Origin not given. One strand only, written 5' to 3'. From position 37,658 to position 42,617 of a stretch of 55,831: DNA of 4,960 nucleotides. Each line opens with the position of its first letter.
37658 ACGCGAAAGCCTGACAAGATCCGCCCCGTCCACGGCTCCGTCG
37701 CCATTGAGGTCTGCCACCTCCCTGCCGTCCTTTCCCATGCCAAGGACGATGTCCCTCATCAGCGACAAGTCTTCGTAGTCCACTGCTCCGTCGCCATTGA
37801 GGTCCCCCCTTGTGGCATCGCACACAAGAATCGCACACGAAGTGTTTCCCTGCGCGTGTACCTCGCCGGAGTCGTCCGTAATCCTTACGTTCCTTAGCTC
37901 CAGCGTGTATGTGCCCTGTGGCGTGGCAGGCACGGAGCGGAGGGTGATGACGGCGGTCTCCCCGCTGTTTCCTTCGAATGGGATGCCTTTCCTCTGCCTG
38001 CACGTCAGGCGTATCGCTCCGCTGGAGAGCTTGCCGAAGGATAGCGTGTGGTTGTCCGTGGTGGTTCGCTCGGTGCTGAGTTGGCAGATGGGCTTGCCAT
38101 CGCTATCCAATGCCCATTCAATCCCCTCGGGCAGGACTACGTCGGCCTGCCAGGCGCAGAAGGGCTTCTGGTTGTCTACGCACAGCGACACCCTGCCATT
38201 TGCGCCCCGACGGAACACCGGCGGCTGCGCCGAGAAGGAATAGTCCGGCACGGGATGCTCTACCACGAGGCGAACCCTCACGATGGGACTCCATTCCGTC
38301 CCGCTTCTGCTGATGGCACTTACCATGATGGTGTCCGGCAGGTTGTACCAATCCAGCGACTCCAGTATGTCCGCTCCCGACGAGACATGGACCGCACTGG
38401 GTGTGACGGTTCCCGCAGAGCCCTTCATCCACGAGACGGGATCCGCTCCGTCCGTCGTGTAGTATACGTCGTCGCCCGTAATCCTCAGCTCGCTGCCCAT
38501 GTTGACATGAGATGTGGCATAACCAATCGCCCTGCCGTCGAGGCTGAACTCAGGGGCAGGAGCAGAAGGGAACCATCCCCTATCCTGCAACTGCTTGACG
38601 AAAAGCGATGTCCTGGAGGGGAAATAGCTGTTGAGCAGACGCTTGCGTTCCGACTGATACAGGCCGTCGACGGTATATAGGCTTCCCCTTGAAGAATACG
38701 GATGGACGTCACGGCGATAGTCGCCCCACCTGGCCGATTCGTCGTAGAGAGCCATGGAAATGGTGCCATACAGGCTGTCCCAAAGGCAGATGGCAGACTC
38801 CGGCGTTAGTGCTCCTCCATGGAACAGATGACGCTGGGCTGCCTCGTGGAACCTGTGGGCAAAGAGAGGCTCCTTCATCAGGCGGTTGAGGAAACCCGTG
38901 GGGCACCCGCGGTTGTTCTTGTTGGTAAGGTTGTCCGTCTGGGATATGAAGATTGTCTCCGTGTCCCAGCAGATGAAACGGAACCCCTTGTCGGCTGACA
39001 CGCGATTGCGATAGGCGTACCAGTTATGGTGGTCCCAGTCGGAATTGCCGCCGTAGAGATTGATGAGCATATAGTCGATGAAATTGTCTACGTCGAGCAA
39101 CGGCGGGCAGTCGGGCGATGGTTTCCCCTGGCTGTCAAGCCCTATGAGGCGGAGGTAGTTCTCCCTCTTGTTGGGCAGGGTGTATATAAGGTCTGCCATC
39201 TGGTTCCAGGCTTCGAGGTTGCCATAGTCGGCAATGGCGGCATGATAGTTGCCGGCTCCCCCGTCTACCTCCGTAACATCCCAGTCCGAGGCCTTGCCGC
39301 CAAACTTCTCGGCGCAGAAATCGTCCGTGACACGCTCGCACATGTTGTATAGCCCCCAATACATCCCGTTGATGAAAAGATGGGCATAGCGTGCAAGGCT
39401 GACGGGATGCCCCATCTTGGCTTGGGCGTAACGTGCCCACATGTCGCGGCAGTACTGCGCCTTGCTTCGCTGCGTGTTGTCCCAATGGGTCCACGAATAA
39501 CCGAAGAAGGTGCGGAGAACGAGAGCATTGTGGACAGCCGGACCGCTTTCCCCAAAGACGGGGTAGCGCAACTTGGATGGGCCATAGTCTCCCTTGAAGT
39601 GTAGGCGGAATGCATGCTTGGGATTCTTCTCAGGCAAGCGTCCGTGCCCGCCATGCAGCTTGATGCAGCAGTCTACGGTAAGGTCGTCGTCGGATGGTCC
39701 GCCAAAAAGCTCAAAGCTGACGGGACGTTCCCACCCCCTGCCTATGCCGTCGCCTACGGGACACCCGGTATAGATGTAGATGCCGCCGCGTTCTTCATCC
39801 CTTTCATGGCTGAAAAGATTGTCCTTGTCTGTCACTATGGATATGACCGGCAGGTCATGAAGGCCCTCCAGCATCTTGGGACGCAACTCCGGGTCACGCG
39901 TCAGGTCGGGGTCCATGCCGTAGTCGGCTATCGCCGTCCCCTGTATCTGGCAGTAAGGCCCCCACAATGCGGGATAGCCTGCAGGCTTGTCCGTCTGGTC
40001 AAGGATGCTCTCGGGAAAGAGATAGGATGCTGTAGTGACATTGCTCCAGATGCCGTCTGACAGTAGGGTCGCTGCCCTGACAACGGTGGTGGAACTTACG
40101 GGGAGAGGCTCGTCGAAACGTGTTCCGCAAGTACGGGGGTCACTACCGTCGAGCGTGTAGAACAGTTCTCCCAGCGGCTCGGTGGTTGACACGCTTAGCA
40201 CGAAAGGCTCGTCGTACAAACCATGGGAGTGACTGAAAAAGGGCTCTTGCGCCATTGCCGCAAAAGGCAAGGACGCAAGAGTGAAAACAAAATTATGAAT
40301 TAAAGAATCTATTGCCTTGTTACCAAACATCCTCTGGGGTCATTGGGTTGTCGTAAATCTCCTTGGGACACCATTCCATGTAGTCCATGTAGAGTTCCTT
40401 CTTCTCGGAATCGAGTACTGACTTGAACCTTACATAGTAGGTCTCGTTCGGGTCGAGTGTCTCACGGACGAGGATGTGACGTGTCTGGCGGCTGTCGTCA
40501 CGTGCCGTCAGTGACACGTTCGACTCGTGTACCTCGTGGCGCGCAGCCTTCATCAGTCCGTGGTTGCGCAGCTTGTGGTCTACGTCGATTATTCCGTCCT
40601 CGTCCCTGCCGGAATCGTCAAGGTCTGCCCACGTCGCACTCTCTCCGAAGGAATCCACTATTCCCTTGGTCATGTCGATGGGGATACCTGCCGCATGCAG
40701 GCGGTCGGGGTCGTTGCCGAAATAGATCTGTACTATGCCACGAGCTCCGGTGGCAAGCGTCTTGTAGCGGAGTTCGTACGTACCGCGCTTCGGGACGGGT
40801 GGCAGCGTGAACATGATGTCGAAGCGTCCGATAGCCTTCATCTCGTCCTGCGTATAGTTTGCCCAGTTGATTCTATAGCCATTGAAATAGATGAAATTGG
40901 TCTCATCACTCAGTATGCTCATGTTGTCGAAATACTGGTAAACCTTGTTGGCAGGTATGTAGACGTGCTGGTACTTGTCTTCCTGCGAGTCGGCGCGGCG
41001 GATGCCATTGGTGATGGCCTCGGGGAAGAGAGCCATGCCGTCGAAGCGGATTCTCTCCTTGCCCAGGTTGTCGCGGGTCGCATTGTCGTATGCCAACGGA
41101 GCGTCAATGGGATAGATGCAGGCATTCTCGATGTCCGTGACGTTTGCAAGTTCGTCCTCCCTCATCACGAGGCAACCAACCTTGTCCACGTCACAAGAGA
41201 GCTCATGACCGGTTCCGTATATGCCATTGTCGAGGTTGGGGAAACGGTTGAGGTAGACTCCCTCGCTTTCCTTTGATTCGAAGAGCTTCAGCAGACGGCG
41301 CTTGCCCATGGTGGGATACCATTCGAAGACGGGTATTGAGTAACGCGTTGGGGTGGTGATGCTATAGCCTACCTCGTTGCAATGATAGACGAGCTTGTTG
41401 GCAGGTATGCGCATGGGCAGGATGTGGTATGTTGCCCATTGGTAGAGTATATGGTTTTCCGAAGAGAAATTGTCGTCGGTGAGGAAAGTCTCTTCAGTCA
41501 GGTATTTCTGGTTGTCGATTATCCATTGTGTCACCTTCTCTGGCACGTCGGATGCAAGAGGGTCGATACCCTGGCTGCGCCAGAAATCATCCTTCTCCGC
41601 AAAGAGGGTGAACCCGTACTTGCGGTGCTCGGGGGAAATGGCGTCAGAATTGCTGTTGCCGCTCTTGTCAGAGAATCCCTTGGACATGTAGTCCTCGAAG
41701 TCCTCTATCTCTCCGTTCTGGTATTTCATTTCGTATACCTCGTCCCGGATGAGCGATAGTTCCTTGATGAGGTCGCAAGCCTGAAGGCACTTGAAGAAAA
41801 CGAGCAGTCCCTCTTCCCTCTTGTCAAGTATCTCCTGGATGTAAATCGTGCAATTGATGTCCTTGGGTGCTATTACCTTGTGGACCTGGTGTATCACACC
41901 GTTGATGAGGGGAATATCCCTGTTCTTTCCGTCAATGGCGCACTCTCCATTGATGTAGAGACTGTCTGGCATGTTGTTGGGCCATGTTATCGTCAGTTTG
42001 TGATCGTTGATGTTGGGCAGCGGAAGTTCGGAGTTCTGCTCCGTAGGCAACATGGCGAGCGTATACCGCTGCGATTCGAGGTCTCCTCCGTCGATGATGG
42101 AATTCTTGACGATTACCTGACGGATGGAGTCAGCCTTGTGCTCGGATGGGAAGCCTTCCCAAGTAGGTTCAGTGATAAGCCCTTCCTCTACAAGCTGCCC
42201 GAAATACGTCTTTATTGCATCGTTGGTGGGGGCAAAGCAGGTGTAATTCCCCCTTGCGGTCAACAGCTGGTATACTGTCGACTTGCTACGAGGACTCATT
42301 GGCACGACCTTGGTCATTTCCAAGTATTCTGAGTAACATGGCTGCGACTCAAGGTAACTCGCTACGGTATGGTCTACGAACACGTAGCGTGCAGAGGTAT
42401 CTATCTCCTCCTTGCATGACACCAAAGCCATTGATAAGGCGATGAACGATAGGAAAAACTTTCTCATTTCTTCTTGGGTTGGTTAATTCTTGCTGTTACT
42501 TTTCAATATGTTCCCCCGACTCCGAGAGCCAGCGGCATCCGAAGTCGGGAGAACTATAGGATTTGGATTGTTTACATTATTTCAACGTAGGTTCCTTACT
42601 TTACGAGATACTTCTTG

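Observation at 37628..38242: Cohesin-like module immediately followed by a dockerin at the C-terminus of the 901-aa CotH protein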

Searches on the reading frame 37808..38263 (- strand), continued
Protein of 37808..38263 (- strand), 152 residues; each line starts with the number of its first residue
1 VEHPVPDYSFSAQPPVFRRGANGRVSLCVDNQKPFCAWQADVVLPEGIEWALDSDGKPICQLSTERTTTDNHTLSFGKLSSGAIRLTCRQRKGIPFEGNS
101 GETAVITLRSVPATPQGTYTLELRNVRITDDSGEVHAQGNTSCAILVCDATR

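Call 38: search_protein_families(library=ncbifam, proteins=[P0017, P0026, P0037, P0065, P0013, P0004, P0038], max_evalue=0.01)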
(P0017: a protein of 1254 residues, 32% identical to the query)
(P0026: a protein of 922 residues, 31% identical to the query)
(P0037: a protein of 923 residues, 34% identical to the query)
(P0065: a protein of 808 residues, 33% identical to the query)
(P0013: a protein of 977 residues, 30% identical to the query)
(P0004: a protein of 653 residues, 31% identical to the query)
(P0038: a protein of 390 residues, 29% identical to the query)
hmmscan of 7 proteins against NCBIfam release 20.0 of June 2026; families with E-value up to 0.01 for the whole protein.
P0017 (1254 aa): 3 families
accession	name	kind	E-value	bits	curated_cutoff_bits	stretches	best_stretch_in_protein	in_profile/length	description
NF047961.1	adhesin_HupY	equivalog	7.2e-37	127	1250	3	539-627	187-274/978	leucine-rich repeat adhesin HupY/LrrG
NF045861.1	glide_Gli349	exception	1.8e-27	94.6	1750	4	562-635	2678-2749/3169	gliding machinery surface structure protein Gli349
TIGR02167.2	Liste_lipo_26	repeat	8.1e-12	44.6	30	0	557-570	2-15/26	PARCEL repeat-containing surface protein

P0026 (922 aa): 4 families
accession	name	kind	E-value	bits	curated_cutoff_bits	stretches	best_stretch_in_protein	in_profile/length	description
NF047961.1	adhesin_HupY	equivalog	1.4e-51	175.6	1250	5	255-341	189-274/978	leucine-rich repeat adhesin HupY/LrrG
NF045861.1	glide_Gli349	exception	1e-25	88.7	1750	5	116-181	2679-2743/3169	gliding machinery surface structure protein Gli349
TIGR02167.2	Liste_lipo_26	repeat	2.3e-18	65.5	30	0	386-399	2-15/26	PARCEL repeat-containing surface protein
TIGR00726.1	TIGR00726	equivalog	0.0012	18.2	141.15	0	551-580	182-211/223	peptidoglycan editing factor PgeF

P0037 (923 aa): 1 family
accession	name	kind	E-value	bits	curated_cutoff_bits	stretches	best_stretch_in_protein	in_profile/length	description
NF047961.1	adhesin_HupY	equivalog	9.3e-34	116.7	1250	4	407-493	177-262/978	leucine-rich repeat adhesin HupY/LrrG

P0065 (808 aa): 3 families
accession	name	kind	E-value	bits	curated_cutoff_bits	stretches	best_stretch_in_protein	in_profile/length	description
NF047961.1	adhesin_HupY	equivalog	2.3e-39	135.2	1250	4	193-265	181-251/978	leucine-rich repeat adhesin HupY/LrrG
NF045861.1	glide_Gli349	exception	2.1e-29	101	1750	4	204-273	2682-2749/3169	gliding machinery surface structure protein Gli349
TIGR02167.2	Liste_lipo_26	repeat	4e-11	42.4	30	0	126-137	2-13/26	PARCEL repeat-containing surface protein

P0013 (977 aa): 5 families
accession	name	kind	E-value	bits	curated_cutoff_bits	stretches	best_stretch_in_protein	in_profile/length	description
NF047961.1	adhesin_HupY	equivalog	9.3e-17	60.4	1250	2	191-323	185-314/978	leucine-rich repeat adhesin HupY/LrrG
NF045861.1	glide_Gli349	exception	1.4e-12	45.2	1750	2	93-160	2684-2752/3169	gliding machinery surface structure protein Gli349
TIGR02167.2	Liste_lipo_26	repeat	2.2e-06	27.2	30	0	234-245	2-13/26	PARCEL repeat-containing surface protein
NF049990.1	CellobisidaseCelK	equivalog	0.00058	18.1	1700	1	717-776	827-885/889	cellulose 1,4-beta-cellobiosidase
NF007915.0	PRK10629.1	equivalog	0.0014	18.2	89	0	601-624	38-63/127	EnvZ/OmpR regulon moderator MzrA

P0004 (653 aa): 6 families
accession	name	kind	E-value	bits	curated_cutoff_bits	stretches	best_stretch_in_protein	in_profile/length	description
NF010280.0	PRK13724.1-2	equivalog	1.4e-06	28.1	135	0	522-565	36-76/76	conjugal transfer protein TrbD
NF049990.1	CellobisidaseCelK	equivalog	3.2e-06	25.6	1700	1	588-652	819-884/889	cellulose 1,4-beta-cellobiosidase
NF041885.1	selenate_YnfE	exception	9.3e-05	20.4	1675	0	39-67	496-524/805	selenate/tellurate reductase subunit YnfE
TIGR02007.1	fdx_isc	equivalog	0.0018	18.4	132.1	0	53-83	8-38/110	ISC system 2Fe-2S type ferredoxin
NF047739.1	antiphage_MADS3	equivalog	0.0023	17.1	420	0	500-536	294-328/427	methylation-associated defense system AAA family ATPase MAD3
NF033729.0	borfam54_2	equivalog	0.0037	17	30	0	252-280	103-131/226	complement regulator-acquiring protein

P0038 (390 aa): 1 family
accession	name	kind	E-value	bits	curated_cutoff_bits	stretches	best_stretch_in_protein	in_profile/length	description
NF049990.1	CellobisidaseCelK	equivalog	0.00051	18.3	1700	1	315-380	816-880/889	cellulose 1,4-beta-cellobiosidase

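Call 44: find_homologous_proteins(query=A1, max_evalue=0.00001)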
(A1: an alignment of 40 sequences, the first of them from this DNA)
Query A1 (40 sequences) (152 aa, profile of the alignment): 71 proteins with E <= 0.00001 among 2353 candidates.
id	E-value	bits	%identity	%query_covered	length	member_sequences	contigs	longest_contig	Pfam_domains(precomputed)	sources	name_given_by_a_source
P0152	5.5e-43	164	30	74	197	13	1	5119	-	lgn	-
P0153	1.8e-42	162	25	78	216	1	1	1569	-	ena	-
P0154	4.5e-42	161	29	74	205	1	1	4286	PF00404.25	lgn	-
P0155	5.3e-42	161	31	66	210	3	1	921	PF00404.25,PF00963.25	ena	-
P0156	8.7e-42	160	29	78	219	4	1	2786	PF00404.25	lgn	-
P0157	1.5e-41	159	29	77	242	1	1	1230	PF00404.25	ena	-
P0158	1.7e-41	159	28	73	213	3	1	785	-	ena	-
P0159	3.7e-41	158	29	82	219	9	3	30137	-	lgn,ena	-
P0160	3.7e-41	158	29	78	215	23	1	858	PF00963.25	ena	-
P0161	2.6e-40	155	25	91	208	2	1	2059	-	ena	-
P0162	1.2e-39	153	34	95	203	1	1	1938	PF00963.25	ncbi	-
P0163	2.0e-39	152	28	78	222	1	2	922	-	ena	-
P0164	3.9e-39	151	28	70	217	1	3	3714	-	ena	-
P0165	4.1e-39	151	32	80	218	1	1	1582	-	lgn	-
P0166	7.0e-39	150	28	70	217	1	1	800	-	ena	-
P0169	9.1e-39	150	33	68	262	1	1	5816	PF00963.25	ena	-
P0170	3.6e-38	148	29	61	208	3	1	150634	PF00963.25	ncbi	-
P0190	4.1e-23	99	25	98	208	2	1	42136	-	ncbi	-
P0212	3.4e-15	74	-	-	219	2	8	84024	PF00404.25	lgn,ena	-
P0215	3.6e-15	74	31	86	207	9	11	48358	PF00404.25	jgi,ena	-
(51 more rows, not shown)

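Call 47: find_encoding_contigs(protein=P0170, flank=10000, max_places=2)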
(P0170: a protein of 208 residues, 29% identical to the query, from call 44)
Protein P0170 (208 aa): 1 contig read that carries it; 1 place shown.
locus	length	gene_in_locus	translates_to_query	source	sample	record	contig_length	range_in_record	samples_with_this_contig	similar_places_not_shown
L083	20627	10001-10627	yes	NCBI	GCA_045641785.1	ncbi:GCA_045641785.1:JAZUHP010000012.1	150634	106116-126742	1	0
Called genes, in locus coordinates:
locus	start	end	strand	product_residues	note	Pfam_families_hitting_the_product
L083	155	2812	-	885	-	PF13620:CarboxypepD_reg (faint), PF13715:CarbopepD_reg_2 (weak), PF14905:OMP_b-brl_3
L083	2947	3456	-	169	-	-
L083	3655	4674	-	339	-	-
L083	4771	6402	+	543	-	PF00069:Pkinase, PF07714:PK_Tyr_Ser-Thr, PF13306:LRR_5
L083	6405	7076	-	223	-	-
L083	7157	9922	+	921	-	PF00404:Dockerin_1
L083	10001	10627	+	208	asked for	PF00963:Cohesin (weak)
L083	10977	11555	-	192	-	PF00072:Response_reg, PF13412:HTH_24 (faint), PF00196:GerE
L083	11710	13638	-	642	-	PF28559:TPR_SusR (faint), PF13424:TPR_12 (faint), PF07719:TPR_2 (faint), PF13428:TPR_14 (faint), PF17874:TPR_MalT, PF13176:TPR_7 (faint), PF02518:HATPase_c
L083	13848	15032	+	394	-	PF00691:OmpA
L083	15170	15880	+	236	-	-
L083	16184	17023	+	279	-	-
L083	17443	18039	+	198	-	PF00908:dTDP_sugar_isom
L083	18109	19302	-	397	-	PF07745:Glyco_hydro_53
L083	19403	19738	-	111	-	-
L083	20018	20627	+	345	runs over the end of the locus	PF20511:PMI_typeI_cat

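Call 76: find_encoding_contigs(protein=P0212, flank=8000, max_places=2)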
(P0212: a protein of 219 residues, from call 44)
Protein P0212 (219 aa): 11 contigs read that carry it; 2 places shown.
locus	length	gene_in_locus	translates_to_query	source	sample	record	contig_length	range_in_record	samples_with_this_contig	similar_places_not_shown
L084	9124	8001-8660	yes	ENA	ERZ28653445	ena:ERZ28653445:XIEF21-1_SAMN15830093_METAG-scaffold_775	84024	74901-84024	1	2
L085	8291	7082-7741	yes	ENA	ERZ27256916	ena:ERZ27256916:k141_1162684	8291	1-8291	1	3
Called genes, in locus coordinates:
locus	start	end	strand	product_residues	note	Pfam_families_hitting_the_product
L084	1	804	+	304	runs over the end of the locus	PF02518:HATPase_c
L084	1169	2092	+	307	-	-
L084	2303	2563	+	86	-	-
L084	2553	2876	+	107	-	-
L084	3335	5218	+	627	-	PF14262:Cthe_2159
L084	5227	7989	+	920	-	PF13306:LRR_5, PF13855:LRR_8 (faint), PF13306:LRR_5, PF00404:Dockerin_1 (weak)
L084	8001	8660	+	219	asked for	PF00404:Dockerin_1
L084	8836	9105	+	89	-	-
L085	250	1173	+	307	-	-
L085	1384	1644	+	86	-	-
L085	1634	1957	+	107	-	-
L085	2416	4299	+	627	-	PF14262:Cthe_2159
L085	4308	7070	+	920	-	PF13306:LRR_5, PF13855:LRR_8 (faint), PF13306:LRR_5, PF00404:Dockerin_1 (weak)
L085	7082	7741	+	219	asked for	PF00404:Dockerin_1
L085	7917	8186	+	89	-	-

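Call 77: find_encoding_contigs(protein=P0190, flank=8000, max_places=2)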
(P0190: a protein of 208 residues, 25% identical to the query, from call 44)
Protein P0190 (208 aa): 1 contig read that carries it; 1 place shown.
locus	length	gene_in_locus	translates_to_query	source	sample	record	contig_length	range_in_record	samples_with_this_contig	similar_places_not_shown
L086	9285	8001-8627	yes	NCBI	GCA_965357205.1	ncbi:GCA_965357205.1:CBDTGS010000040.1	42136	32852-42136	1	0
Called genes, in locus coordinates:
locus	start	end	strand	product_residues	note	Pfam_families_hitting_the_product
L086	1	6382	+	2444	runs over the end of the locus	-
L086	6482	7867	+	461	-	PF00404:Dockerin_1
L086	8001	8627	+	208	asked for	-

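Call 78: find_encoding_contigs(protein=P0215, flank=8000, max_places=2)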
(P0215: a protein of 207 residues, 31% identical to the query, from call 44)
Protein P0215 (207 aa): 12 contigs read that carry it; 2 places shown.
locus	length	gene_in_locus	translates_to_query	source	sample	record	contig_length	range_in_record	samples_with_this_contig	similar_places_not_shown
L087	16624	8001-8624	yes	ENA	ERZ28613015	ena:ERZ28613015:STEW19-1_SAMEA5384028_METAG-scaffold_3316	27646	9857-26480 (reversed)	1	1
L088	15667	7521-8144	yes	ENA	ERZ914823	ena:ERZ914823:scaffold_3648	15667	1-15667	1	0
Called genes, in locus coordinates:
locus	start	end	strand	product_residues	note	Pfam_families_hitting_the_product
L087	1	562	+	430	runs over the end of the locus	-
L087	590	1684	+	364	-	PF13365:Trypsin_2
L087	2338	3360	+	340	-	PF04371:PAD_porph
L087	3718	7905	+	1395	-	PF13306:LRR_5, PF13855:LRR_8 (faint), PF13306:LRR_5, PF02368:Big_2, PF22359:Big-like (faint), PF02368:Big_2, PF26918:Ig_Eae (weak), PF00404:Dockerin_1, +1 more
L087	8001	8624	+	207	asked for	PF00404:Dockerin_1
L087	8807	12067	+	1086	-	PF12799:LRR_4 (faint), PF13306:LRR_5, PF13855:LRR_8 (faint), PF13306:LRR_5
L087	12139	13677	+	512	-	PF00239:Resolvase, PF07508:Recombinase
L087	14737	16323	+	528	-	-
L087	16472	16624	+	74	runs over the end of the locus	-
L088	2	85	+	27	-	?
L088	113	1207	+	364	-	PF13365:Trypsin_2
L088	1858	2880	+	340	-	PF04371:PAD_porph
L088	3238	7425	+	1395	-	PF13306:LRR_5, PF13855:LRR_8 (faint), PF13306:LRR_5, PF02368:Big_2, PF22359:Big-like (faint), PF02368:Big_2, PF26918:Ig_Eae (weak), PF00404:Dockerin_1, +1 more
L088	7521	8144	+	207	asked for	PF00404:Dockerin_1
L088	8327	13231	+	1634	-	PF12799:LRR_4 (faint), PF13306:LRR_5, PF13855:LRR_8 (faint), PF13306:LRR_5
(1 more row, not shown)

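Call 83: search_protein_families(library=pfam, proteins=[L083:7157-9919:+, L086:6482-7864:+], max_evalue=0.001)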
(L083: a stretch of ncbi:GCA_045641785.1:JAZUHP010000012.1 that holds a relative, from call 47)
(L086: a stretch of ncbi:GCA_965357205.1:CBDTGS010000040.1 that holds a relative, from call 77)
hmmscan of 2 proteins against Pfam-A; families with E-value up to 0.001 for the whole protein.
L083:7157-9919:+ (921 aa): 2 families
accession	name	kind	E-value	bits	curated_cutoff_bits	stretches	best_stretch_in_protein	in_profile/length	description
PF00404.24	Dockerin_1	-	5.5e-11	42.9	22.9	1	850-904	2-57/57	Dockerin type I domain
PF14200.12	RicinB_lectin_2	-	0.00088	20.4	25.6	0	71-96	5-28/89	Ricin-type beta-trefoil lectin domain-like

L086:6482-7864:+ (461 aa): 1 family
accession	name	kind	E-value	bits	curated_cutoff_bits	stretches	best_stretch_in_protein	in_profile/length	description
PF00404.24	Dockerin_1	-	2.2e-11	44.2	22.9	1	405-456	2-54/57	Dockerin type I domain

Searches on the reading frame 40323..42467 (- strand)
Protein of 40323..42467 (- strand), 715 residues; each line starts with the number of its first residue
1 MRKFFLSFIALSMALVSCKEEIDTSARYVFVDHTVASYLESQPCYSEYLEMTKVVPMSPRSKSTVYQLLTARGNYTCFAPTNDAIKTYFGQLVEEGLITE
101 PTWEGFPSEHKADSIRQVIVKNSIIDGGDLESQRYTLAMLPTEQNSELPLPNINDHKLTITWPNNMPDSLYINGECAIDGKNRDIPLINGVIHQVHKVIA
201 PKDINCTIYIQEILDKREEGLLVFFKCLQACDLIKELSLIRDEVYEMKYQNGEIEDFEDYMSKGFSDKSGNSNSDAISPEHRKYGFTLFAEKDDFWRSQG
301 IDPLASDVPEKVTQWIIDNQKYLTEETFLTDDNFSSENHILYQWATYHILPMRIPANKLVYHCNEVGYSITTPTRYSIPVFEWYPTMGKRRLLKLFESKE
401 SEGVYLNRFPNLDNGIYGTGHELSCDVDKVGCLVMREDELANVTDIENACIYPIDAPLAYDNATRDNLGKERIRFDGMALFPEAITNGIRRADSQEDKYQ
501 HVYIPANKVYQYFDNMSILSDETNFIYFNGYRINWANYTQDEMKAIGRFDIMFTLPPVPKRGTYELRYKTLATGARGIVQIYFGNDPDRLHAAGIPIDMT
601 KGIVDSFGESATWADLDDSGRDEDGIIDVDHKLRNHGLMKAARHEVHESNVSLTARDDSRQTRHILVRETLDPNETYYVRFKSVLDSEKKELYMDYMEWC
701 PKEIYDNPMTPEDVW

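Call 8: search_protein_families(library=pfam, proteins=[window:40323-42467:-], max_evalue=0.001)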
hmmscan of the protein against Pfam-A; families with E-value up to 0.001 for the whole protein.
window:40323-42467:- (715 aa): 1 family
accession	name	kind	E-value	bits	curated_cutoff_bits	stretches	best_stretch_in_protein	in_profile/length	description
PF02469.27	Fasciclin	-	9.6e-06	26.3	22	1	64-201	14-123/123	Fasciclin domain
